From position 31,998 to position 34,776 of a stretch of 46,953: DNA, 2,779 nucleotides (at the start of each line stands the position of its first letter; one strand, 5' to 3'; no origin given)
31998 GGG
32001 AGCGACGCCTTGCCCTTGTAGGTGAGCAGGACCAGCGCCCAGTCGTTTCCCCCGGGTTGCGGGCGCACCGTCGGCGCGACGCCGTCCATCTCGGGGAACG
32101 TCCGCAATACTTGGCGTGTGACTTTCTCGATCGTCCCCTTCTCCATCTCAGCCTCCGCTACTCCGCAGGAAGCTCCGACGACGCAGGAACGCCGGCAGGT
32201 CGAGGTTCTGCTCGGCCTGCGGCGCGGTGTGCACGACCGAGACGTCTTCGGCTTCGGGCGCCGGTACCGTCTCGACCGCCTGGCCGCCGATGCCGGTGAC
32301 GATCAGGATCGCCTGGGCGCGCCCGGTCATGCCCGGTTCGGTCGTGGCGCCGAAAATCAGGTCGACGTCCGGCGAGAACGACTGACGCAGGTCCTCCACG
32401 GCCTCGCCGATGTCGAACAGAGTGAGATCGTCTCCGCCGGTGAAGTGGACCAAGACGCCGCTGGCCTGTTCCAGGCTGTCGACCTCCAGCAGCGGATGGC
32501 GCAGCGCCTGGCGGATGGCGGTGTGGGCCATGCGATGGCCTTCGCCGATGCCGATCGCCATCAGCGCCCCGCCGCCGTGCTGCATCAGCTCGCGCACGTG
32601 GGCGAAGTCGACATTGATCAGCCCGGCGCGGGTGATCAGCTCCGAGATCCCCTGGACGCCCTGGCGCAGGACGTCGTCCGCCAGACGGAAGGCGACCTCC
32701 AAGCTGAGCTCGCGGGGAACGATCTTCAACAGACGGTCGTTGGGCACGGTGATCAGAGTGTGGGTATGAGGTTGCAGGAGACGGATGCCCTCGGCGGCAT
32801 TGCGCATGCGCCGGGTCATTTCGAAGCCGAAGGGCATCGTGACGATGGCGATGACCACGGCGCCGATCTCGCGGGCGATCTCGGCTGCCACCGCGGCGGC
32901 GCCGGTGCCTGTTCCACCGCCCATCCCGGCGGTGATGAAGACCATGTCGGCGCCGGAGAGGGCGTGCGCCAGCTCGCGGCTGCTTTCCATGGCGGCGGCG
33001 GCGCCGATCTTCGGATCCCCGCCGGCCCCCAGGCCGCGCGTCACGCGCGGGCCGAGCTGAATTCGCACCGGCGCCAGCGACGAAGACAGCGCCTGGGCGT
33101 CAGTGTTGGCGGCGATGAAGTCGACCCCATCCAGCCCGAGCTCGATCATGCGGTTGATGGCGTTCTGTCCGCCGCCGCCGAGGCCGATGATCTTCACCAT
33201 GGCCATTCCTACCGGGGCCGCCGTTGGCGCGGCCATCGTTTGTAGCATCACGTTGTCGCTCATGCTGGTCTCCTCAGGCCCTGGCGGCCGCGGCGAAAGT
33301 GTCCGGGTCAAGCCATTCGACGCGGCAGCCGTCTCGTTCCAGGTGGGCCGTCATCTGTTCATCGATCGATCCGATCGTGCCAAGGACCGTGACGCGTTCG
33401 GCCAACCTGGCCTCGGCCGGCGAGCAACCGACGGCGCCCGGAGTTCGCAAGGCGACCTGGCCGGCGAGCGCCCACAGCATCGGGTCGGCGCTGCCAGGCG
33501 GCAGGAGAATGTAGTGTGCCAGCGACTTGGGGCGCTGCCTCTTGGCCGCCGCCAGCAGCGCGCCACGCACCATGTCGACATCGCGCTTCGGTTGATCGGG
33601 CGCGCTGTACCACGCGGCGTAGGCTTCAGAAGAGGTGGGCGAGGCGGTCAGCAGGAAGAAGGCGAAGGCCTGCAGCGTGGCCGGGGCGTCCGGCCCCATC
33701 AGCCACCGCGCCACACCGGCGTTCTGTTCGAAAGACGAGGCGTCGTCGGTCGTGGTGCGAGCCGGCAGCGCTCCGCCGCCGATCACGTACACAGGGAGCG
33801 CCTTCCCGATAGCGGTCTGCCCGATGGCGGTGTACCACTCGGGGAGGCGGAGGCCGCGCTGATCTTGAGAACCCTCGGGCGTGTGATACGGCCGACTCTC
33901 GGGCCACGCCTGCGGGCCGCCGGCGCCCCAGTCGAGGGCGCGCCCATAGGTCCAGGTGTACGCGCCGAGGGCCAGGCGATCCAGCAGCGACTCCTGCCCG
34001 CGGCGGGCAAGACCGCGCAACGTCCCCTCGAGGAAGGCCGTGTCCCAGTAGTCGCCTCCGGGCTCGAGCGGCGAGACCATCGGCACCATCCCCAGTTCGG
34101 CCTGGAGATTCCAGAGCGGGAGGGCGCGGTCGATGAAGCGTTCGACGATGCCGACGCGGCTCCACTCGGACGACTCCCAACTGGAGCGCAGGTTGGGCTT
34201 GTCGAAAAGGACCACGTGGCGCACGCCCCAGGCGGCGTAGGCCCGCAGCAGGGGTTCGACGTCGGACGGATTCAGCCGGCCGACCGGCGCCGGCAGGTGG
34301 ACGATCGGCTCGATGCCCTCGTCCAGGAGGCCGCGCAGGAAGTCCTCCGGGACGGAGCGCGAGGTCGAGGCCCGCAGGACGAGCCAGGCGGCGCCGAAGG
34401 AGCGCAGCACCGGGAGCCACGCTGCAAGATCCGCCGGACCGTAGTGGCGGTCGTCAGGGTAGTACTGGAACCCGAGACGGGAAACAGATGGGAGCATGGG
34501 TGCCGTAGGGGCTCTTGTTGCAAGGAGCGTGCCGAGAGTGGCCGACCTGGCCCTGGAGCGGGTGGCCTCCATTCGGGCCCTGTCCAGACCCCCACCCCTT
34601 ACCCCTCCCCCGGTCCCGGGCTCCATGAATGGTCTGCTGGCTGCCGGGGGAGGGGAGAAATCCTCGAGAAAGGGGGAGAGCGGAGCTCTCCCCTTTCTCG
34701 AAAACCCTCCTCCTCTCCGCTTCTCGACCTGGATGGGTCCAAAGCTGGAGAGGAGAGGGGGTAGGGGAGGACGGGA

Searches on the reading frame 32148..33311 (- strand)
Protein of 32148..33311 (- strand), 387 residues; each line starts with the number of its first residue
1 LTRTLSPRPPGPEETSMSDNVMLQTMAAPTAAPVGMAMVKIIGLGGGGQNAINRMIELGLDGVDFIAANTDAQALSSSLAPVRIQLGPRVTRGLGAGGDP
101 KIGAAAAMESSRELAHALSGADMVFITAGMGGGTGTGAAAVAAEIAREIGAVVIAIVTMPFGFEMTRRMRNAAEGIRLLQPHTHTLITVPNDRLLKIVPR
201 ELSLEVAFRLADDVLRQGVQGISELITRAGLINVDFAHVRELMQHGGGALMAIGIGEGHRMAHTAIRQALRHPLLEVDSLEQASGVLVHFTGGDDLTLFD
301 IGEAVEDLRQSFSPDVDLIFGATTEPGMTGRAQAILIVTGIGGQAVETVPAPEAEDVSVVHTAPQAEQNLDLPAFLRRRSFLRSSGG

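Call 8: search_protein_families(library=pfam, proteins=[window:32148-33311:-], max_evalue=0.01)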
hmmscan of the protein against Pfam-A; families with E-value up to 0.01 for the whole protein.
window:32148-33311:- (387 aa): 2 families
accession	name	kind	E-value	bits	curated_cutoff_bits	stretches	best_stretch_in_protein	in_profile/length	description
PF00091.31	Tubulin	-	4.8e-46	157.9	33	1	39-198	2-189/190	Tubulin/FtsZ family, GTPase domain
PF12327.13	FtsZ_C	-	1.7e-21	76.8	27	1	247-341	1-94/95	FtsZ family, C-terminal domain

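Call 56: search_protein_families(library=ncbifam, proteins=[window:32151-33263:-], max_evalue=0.01)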
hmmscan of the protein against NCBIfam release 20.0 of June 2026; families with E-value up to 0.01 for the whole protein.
window:32151-33263:- (371 aa): 1 family
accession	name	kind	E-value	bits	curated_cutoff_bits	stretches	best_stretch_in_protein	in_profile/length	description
TIGR00065.1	ftsZ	equivalog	9.8e-110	367.2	295.2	1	18-332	15-331/353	cell division protein FtsZ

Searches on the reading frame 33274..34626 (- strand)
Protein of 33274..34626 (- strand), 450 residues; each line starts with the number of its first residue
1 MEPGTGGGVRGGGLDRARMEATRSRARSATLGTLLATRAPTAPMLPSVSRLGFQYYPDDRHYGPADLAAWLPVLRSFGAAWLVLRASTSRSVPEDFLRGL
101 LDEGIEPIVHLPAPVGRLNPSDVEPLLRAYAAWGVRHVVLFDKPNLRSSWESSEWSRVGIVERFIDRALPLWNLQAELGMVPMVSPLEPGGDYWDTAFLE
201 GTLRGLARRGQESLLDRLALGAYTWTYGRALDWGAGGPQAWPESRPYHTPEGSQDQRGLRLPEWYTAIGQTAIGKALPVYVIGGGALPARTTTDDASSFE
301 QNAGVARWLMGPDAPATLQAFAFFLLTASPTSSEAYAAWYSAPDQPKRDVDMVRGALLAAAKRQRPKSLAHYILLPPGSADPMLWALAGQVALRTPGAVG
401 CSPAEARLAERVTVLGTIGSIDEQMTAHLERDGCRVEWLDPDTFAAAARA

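Call 8: search_protein_families(library=pfam, proteins=[window:33274-34626:-], max_evalue=0.01)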
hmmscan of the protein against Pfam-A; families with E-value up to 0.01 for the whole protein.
window:33274-34626:- (450 aa): 0 families

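Call 39: search_protein_families(library=pfam, proteins=[window:33277-34626:-], max_evalue=10)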
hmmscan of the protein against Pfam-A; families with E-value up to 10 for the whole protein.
window:33277-34626:- (450 aa): 0 families

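Call 46: search_solved_structures(query=A4, max_evalue=10, show_alignments=2)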
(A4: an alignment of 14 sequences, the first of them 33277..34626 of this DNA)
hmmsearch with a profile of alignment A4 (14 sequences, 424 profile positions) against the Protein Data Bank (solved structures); distinct sequences matched with E-value up to 10: 12.
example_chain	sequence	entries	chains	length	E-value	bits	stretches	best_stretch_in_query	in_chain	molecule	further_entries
7acx_B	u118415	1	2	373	0.018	17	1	373-412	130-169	S-layer protein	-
7acy_B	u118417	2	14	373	0.019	17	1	373-412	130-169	S-layer protein | Precursor of the S-layer proteins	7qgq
7acz_B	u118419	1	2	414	0.077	15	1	370-413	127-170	SLPH (HMW SLP)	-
8bby_B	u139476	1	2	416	0.078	15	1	370-413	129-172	S-layer protein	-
8esq_w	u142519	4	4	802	0.086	14.8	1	40-120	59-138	AdoMet-dependent rRNA methyltransferase spb1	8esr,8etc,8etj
3g67_A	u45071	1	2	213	0.098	14.6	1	371-418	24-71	Methyl-accepting chemotaxis protein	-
3g6b_A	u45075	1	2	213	0.1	14.6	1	371-418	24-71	Methyl-accepting chemotaxis protein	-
9f8f_B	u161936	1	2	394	0.16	14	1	374-412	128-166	SLPH - S-layer protein HMW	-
1d5c_A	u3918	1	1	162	0.19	13.7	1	78-138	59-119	RAB6 GTPASE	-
5j6q_A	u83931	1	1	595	0.39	12.7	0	374-412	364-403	Cell wall binding protein cwp8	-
9f8e_B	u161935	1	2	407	0.79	11.6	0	373-413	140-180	S-layer protein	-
8a22_Ax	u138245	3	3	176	0.91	11.4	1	297-397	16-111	uL30m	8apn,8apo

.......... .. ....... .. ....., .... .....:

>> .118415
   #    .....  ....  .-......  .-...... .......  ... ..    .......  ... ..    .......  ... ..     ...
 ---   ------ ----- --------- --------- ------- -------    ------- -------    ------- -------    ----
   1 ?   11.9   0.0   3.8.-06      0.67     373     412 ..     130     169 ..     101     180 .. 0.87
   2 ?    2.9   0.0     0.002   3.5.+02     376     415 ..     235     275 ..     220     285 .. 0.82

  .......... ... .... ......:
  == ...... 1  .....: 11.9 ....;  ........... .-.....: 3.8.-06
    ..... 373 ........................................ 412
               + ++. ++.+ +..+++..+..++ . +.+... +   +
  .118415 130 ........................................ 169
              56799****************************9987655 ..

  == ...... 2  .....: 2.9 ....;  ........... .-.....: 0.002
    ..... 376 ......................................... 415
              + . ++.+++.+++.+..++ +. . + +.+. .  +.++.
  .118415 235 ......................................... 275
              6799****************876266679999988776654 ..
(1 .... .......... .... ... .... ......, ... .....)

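Call 56: search_protein_families(library=ncbifam, proteins=[window:33277-34497:-], max_evalue=0.01)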
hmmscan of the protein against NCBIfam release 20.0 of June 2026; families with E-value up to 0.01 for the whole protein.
window:33277-34497:- (407 aa): 0 families

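Call 57: search_protein_families(library=padloc, proteins=[window:33277-34497:-], max_evalue=0.01)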
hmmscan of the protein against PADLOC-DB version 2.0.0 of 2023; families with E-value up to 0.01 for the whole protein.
window:33277-34497:- (407 aa): 0 families

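Call 67: find_related_loci(query=A4, collection=metagenome_contigs, flank=7000)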
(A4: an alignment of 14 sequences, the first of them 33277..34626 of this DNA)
Query A4 (450 aa) in metagenome_contigs; peptide patterns used: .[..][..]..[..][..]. (x = any residue, [..] = any of these).
600 stretches matched a pattern (row limit reached: there are more); 540 encode a relative of the query (tblastn E <= 1e-3); the best 80 are kept; 80 distinct loci.
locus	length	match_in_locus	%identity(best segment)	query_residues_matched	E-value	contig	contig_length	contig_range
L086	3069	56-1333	82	19-443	0e+0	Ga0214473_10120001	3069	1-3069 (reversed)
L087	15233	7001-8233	83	32-441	0e+0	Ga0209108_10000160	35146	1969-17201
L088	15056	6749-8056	67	8-447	0e+0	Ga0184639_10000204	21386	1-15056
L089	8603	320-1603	69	23-447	0e+0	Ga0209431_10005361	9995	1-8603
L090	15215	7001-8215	72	40-446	0e+0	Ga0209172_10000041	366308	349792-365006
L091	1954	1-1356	60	58-449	9e-175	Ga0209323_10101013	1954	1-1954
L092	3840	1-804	84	175-442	5e-151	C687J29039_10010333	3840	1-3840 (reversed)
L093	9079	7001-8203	54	43-436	9e-130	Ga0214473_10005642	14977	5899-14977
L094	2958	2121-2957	70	8-290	1e-131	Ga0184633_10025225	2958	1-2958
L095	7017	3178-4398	52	37-436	6e-125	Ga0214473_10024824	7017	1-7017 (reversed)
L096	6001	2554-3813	49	27-437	2e-124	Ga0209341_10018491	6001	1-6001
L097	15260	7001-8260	49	27-437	3e-124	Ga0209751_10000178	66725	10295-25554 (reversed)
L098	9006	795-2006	52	40-436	3e-122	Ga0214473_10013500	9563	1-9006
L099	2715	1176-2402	52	32-436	1e-125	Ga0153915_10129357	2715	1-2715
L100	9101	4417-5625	45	41-436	1e-118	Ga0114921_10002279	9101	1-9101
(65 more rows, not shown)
